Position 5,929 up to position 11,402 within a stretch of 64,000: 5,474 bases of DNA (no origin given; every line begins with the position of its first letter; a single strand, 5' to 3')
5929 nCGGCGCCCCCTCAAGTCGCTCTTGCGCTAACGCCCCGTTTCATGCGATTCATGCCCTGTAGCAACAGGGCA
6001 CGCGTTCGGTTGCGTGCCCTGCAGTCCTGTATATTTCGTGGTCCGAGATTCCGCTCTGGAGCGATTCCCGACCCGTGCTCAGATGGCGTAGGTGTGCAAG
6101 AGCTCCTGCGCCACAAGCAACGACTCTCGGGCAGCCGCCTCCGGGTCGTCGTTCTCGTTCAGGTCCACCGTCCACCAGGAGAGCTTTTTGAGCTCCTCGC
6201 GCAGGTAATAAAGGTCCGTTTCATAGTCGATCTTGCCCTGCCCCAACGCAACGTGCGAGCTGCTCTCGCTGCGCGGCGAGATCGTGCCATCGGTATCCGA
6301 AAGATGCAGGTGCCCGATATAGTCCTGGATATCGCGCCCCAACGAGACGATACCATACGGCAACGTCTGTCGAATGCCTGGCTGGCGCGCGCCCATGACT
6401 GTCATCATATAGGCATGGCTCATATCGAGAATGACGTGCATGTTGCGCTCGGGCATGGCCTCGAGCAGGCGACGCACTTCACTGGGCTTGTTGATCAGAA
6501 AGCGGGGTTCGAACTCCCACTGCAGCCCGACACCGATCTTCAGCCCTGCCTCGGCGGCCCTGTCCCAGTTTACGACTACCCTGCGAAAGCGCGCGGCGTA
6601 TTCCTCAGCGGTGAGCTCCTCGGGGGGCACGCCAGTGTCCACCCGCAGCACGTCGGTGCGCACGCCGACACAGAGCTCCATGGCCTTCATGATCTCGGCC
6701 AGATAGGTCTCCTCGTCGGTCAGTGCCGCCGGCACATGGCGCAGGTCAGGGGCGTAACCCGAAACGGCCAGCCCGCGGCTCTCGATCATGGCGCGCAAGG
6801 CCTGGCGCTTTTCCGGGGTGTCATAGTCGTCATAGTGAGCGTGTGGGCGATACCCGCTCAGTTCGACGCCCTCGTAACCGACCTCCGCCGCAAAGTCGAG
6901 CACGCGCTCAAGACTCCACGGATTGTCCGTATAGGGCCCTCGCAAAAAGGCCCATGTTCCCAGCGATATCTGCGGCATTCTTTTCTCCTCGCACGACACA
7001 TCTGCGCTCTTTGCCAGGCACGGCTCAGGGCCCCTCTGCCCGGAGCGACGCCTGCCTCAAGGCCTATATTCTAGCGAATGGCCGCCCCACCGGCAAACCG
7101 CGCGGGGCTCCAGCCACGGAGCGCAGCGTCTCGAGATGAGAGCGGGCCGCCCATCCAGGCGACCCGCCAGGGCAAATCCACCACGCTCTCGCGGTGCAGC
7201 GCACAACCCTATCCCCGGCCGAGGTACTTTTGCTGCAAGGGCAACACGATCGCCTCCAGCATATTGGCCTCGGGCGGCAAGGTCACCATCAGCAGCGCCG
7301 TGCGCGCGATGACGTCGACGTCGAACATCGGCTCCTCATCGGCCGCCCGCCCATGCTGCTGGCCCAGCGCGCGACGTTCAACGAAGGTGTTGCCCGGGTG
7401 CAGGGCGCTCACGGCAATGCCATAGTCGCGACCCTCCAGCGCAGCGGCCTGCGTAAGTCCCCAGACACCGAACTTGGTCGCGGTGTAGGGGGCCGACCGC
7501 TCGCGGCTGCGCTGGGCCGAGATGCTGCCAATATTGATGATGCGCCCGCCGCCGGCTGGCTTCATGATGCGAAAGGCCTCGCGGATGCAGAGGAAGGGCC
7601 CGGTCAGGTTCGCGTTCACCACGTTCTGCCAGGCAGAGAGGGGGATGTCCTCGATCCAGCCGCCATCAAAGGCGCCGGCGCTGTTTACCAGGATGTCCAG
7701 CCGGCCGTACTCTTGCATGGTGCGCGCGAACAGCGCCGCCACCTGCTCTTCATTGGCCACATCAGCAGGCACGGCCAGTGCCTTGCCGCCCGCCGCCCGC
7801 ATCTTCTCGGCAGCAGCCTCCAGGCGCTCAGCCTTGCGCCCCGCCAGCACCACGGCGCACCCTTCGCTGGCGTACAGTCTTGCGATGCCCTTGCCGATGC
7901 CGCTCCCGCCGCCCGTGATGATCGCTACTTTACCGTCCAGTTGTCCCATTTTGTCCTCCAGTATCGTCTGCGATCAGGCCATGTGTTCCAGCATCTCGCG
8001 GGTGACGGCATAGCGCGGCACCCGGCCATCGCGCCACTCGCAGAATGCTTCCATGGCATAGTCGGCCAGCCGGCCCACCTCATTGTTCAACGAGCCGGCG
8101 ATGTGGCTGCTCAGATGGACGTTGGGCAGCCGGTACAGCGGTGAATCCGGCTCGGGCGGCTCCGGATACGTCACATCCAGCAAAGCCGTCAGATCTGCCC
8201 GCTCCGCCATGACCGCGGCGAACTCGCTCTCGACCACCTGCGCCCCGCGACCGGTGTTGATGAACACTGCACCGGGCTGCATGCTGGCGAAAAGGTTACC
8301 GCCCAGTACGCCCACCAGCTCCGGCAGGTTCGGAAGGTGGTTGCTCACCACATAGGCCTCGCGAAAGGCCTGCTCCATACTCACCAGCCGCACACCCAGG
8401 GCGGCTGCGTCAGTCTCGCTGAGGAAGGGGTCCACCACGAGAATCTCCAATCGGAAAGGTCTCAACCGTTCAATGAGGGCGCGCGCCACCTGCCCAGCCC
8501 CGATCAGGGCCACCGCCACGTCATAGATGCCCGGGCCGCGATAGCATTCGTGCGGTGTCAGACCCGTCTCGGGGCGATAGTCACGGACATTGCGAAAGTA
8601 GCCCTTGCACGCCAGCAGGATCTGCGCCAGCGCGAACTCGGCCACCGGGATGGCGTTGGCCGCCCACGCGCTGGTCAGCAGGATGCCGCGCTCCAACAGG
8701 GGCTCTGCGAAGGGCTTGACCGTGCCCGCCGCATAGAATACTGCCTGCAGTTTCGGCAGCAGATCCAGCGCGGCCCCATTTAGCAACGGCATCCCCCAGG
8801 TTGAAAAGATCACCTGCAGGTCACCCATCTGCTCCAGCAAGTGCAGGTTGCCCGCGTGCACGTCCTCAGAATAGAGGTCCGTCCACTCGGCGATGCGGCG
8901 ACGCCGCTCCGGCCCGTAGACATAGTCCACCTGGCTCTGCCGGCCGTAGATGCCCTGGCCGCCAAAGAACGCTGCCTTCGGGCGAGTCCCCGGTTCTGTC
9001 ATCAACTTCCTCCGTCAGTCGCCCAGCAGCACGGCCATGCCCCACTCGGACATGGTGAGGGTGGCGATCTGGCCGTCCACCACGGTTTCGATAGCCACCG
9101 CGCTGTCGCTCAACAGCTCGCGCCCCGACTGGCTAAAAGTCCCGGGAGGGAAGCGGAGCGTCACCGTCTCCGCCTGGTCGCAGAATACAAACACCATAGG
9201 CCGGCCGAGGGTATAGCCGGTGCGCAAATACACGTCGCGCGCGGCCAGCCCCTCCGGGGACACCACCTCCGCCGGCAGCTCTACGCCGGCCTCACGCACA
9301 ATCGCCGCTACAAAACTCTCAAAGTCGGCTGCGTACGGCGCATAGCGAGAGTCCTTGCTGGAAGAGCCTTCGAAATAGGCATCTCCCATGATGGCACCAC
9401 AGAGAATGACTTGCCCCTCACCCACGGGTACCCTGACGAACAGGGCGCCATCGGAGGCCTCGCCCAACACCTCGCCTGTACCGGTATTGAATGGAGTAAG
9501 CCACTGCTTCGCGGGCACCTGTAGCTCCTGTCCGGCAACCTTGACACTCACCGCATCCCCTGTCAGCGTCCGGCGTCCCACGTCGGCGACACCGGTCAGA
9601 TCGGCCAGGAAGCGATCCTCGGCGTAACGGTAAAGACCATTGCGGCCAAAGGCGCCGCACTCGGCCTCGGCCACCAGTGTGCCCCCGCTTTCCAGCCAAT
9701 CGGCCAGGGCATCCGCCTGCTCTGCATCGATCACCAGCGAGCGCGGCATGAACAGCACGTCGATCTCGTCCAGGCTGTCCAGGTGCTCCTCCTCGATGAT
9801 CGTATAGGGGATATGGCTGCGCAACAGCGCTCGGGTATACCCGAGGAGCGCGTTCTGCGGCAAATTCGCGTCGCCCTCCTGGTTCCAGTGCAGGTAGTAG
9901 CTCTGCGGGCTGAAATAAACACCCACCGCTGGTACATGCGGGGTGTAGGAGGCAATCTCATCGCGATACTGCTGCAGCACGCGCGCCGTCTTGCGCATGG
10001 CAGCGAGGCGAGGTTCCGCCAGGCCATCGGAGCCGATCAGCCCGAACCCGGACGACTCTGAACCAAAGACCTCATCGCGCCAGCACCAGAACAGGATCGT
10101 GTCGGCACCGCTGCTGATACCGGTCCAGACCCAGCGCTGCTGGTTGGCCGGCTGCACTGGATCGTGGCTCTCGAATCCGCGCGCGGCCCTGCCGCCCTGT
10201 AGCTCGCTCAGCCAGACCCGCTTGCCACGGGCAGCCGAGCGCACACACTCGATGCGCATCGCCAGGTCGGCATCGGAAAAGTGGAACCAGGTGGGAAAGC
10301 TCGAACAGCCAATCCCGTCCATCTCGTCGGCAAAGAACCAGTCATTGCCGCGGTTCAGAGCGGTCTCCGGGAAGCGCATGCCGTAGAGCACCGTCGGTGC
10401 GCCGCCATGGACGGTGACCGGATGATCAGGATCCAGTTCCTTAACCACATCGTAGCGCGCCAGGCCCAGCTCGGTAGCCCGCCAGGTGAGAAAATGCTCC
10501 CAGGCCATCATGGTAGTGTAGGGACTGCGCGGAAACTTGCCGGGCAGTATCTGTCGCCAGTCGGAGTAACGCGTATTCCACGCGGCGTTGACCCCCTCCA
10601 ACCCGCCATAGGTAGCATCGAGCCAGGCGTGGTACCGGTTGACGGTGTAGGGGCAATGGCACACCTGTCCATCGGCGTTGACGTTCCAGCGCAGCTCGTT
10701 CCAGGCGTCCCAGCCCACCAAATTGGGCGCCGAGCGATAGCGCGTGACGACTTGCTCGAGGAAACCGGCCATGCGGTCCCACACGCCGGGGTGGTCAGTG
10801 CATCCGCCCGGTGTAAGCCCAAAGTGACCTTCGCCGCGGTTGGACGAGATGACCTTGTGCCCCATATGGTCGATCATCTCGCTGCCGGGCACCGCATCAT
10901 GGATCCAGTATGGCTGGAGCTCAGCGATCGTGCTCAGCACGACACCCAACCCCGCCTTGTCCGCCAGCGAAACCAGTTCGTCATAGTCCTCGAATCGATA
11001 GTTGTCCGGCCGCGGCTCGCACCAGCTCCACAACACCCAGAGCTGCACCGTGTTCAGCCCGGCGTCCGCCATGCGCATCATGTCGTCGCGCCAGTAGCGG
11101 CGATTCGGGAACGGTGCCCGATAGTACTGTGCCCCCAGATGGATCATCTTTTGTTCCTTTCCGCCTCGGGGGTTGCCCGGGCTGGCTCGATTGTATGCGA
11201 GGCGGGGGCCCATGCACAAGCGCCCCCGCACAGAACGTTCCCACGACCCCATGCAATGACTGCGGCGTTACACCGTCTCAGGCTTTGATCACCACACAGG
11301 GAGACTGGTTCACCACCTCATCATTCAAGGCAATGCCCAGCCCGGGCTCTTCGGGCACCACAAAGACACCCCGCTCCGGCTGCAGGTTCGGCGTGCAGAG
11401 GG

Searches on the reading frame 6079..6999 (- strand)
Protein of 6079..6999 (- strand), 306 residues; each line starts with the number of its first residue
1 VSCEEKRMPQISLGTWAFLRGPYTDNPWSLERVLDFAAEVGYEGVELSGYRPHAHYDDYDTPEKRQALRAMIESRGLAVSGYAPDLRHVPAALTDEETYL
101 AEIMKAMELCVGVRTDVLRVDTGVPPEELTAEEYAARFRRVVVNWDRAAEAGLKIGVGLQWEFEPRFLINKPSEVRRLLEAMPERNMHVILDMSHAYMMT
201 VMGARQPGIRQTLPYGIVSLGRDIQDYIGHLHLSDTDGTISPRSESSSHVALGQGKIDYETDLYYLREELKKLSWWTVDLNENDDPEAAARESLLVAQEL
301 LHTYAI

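Call 14: search_protein_families(library=pfam, proteins=[window:6079-6999:-], max_evalue=0.001)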
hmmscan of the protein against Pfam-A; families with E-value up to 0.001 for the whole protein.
window:6079-6999:- (306 aa): 1 family
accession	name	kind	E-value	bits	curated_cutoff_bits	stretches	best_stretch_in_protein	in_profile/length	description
PF01261.30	AP_endonuc_2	-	1.8e-24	87.3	31.1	1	34-295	1-244/249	Xylose isomerase-like TIM barrel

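Call 52: search_protein_families(library=ncbifam, proteins=[window:6079-6999:-], max_evalue=0.00001)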
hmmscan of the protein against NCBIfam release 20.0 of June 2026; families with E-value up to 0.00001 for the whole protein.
window:6079-6999:- (306 aa): 1 family
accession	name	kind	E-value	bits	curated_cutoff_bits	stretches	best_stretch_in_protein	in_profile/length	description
NF007360.0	PRK09856.1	equivalog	1.8e-08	34.2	305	1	29-267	14-236/276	fructoselysine 3-epimerase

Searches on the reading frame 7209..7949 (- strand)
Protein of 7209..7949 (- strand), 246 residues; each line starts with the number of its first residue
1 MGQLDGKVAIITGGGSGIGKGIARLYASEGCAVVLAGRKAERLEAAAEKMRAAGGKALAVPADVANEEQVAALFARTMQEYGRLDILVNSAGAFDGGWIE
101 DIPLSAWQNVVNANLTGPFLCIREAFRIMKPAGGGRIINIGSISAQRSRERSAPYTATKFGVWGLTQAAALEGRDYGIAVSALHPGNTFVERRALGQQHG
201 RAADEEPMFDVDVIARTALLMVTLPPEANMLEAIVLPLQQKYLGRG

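Call 14: search_protein_families(library=pfam, proteins=[window:7209-7949:-], max_evalue=0.001)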
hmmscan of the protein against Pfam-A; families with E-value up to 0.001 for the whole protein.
window:7209-7949:- (246 aa): 5 families
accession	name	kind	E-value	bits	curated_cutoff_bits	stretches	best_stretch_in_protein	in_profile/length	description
PF00106.31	adh_short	-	1.5e-53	181.6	26.6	1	7-188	1-182/195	short chain dehydrogenase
PF13561.12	adh_short_C2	-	1.3e-40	139.9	27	1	16-187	6-175/236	Enoyl-(Acyl carrier protein) reductase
PF08659.16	KR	-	2.7e-11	44.2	22.6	1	10-118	4-116/180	KR domain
PF03435.24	Sacchrp_dh_NADP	-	6.1e-05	23.8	25.1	1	13-94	5-79/129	Saccharopine dehydrogenase NADP binding domain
PF02737.24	3HCDH_N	-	0.0006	20.2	22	1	8-76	2-66/180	3-hydroxyacyl-CoA dehydrogenase, NAD binding domain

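Call 52: search_protein_families(library=ncbifam, proteins=[window:7209-7949:-], max_evalue=0.00001)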
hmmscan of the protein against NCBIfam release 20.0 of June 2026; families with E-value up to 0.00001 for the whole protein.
window:7209-7949:- (246 aa): 222 families (the best 25 are shown)
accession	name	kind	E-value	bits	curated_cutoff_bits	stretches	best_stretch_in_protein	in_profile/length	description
NF009093.0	PRK12429.1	subfamily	6.7e-53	179.6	258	1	3-205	2-202/259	3-hydroxybutyrate dehydrogenase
NF005594.0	PRK07326.1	equivalog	9.1e-49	166.1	271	1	3-188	3-186/237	SDR family oxidoreductase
TIGR01963.1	PHB_DH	subfamily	3.6e-48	164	307.05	1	7-199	2-192/255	3-hydroxybutyrate dehydrogenase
NF004198.0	PRK05653.1-3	equivalog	1.7e-47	162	296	1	3-187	4-188/248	3-oxoacyl-ACP reductase FabG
NF004791.0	PRK06138.1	equivalog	8.2e-47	159.6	312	1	3-208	2-204/252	SDR family oxidoreductase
NF005559.1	PRK07231.1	subfamily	6.8e-45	153.5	215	1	4-187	2-185/249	glucose 1-dehydrogenase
NF053701.1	CsHdxCHCADhChcB2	equivalog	2.3e-43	148.5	350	1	4-187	1-184/245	cis-4-hydroxycyclohexanecarboxylate dehydrogenase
NF006070.0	PRK08213.1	subfamily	2.8e-43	148.3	279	1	3-187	9-198/259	gluconate 5-dehydrogenase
NF005446.0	PRK07035.1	equivalog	9.5e-43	146.3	373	1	3-188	8-194/255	SDR family oxidoreductase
NF004778.0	PRK06124.1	equivalog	1.1e-42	146.2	303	1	3-190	8-195/256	SDR family oxidoreductase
NF004818.0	PRK06172.1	equivalog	4.5e-42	144.1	336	1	3-187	4-189/253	SDR family oxidoreductase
NF005806.0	PRK07666.1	equivalog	1.9e-41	141.9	286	1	3-187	4-188/239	3-ketoacyl-ACP reductase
NF009050.0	PRK12384.1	equivalog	3.5e-41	141.5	307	1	7-188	3-187/259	sorbitol-6-phosphate dehydrogenase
NF009931.0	PRK13394.1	subfamily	4.5e-41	141.1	340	1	2-215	3-215/262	3-hydroxybutyrate dehydrogenase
NF005672.0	PRK07454.1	equivalog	4.5e-41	140.6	234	1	7-237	7-236/241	SDR family oxidoreductase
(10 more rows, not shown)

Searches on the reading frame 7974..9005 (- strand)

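Call 7: search_protein_families(library=pfam, proteins=[window:7974-9005:-], max_evalue=0.01)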
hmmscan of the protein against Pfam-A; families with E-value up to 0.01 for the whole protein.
window:7974-9005:- (343 aa): 1 family
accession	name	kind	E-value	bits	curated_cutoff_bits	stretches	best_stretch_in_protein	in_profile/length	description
PF02826.25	2-Hacid_dh_C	-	8.8e-35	120.1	25.1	1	134-303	9-178/178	D-isomer specific 2-hydroxyacid dehydrogenase, NAD binding domain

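Call 52: search_protein_families(library=ncbifam, proteins=[window:7974-9005:-], max_evalue=0.00001)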
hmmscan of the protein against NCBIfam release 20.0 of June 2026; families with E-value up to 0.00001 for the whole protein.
window:7974-9005:- (343 aa): 21 families
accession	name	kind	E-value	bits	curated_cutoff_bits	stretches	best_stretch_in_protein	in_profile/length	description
TIGR01327.1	PGDH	equivalog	2.7e-27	95.8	454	1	105-335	83-311/525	phosphoglycerate dehydrogenase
NF009714.1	PRK13243.1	equivalog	4.7e-22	78.8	455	1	118-340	101-328/332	glyoxylate reductase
NF005750.0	PRK07574.1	equivalog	7.6e-17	61.4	329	1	105-326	135-358/386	NAD-dependent formate dehydrogenase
NF012013.0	PRK15469.1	equivalog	7e-15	54.8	403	1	121-304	99-278/312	glyoxylate/hydroxypyruvate reductase GhrA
NF041369.1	Dhydh_Halo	equivalog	4e-14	52.5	400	1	103-321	74-291/305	D-2-hydroxyacid dehydrogenase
NF011938.0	PRK15409.1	equivalog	2.1e-13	50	492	1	154-335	137-319/324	glyoxylate/hydroxypyruvate reductase GhrB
NF001309.0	PRK00257.1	equivalog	2.4e-13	49.8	434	1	161-326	115-279/379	4-phosphoerythronate dehydrogenase PdxB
NF000492.1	vanH_gen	exception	2.9e-13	49.6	540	1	121-278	102-251/312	D-lactate dehydrogenase VanH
NF008759.0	PRK11790.1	equivalog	1.5e-12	47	404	1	101-319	93-311/410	phosphoglycerate dehydrogenase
NF005387.0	PRK06932.1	equivalog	5.6e-12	45.3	492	1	74-320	54-305/314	2-hydroxyacid dehydrogenase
NF006374.0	PRK08605.1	subfamily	6.5e-12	45.1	356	1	120-259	105-243/332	D-lactate dehydrogenase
NF005027.0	PRK06436.1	equivalog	2.9e-11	43.1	261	1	108-337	72-291/303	2-hydroxyacid dehydrogenase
NF000371.1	vanH_Agroup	exception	3.5e-11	42.9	700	1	120-278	106-256/322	VanH-A/VanH-Pt family D-lactate dehydrogenase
NF000128.1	vanH-Sc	exception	4.5e-11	42.5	650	1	120-266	121-260/337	D-lactate dehydrogenase VanH-Sc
NF011966.0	PRK15438.1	equivalog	4.7e-10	39.1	687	1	159-323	113-276/378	4-phosphoerythronate dehydrogenase PdxB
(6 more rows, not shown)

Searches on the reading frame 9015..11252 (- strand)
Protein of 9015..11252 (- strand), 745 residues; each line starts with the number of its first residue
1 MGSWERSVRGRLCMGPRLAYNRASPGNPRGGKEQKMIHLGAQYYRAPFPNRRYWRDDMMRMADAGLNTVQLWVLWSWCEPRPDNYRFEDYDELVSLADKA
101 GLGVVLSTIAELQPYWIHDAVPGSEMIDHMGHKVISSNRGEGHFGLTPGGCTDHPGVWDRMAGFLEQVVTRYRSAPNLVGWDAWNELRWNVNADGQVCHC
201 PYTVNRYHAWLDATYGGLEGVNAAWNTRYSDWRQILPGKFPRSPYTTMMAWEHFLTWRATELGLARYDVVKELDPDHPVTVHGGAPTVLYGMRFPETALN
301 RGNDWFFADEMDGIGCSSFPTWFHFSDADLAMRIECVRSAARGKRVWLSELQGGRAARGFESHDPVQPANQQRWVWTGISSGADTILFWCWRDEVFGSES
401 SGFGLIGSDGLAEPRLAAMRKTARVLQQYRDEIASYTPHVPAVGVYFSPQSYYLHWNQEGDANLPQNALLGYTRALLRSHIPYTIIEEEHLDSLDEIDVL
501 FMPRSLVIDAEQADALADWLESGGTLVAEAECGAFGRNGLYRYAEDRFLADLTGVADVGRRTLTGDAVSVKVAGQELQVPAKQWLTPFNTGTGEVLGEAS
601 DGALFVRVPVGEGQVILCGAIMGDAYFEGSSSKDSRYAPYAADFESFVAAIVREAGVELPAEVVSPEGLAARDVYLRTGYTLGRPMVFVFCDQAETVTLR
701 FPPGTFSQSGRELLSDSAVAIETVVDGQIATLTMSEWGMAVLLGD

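Call 7: search_protein_families(library=pfam, proteins=[window:9015-11252:-], max_evalue=0.01)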
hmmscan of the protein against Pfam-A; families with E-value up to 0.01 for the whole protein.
window:9015-11252:- (745 aa): 5 families
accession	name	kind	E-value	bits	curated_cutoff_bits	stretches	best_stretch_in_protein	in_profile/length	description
PF02449.21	Glyco_hydro_42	-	1.8e-44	153.1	21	1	51-415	9-362/376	Beta-galactosidase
PF08532.16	Glyco_hydro_42M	-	1.4e-08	34.9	25.8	1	467-627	30-193/207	Beta-galactosidase trimerisation domain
PF01301.25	Glyco_hydro_35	-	4.2e-08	33.6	27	1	37-106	12-81/319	Glycosyl hydrolases family 35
PF17987.7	PMT2_N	-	0.0022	18.6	27.8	1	488-569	13-93/125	Phosphoethanolamine N-methyltransferase 2 N-terminal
PF01373.23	Glyco_hydro_14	-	0.0029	17.1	27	0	198-237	181-220/402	Glycosyl hydrolase family 14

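Call 52: search_protein_families(library=ncbifam, proteins=[window:9015-11252:-], max_evalue=0.00001)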
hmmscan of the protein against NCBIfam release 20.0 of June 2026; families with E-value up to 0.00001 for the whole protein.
window:9015-11252:- (745 aa): 1 family
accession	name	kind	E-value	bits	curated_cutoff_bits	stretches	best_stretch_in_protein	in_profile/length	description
NF041127.1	exo_beta_glucsam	equivalog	1.9e-12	46.2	1500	1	41-88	24-68/782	exo-beta-D-glucosaminidase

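Call 77: search_solved_structures(query=window:9015-11252:-, max_evalue=0.001)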
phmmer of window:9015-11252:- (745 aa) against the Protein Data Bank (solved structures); distinct sequences matched with E-value up to 0.001: 28.
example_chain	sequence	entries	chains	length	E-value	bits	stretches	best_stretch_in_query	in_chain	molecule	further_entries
9ta3_A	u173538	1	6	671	5.1e-29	104.1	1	38-533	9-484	Beta-galactosidase LacZ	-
6lvw_A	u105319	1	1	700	3e-21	78.4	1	38-556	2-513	Beta-galactosidase Bga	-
1kwg_A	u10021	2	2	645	4.3e-19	71.3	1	39-231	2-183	BETA-GALACTOSIDASE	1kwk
4oif_A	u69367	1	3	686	1.7e-16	62.7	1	58-579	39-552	Beta-galactosidase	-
5dfa_A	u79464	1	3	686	2e-16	62.5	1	58-579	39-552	Beta-galactosidase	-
3tts_A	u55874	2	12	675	2.1e-15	59.1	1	54-540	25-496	Beta-galactosidase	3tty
4uoq_A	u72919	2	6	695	4.5e-14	54.7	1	28-400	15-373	BETA-GALACTOSIDASE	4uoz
4uni_A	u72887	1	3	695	5.9e-14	54.3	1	28-400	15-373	BETA-GALACTOSIDASE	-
6y2k_A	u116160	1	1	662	1.7e-13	52.8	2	38-229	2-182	beta-galactosidase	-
5e9a_A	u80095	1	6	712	5.6e-11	44.5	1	57-530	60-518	Beta-galactosidase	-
5gsl_A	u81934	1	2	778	8.3e-11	43.9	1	41-278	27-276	778aa long hypothetical beta-galactosidase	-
4ucf_A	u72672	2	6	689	2.3e-09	39.2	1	27-527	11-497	BETA-GALACTOSIDASE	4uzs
5xb7_A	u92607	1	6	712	2.7e-09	38.9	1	38-531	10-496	Beta-galactosidase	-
8oug_A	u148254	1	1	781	3.1e-09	38.7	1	41-87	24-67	Beta-galactosidase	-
8ibt_A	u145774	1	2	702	4e-09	38.3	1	31-438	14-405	Beta-galactosidase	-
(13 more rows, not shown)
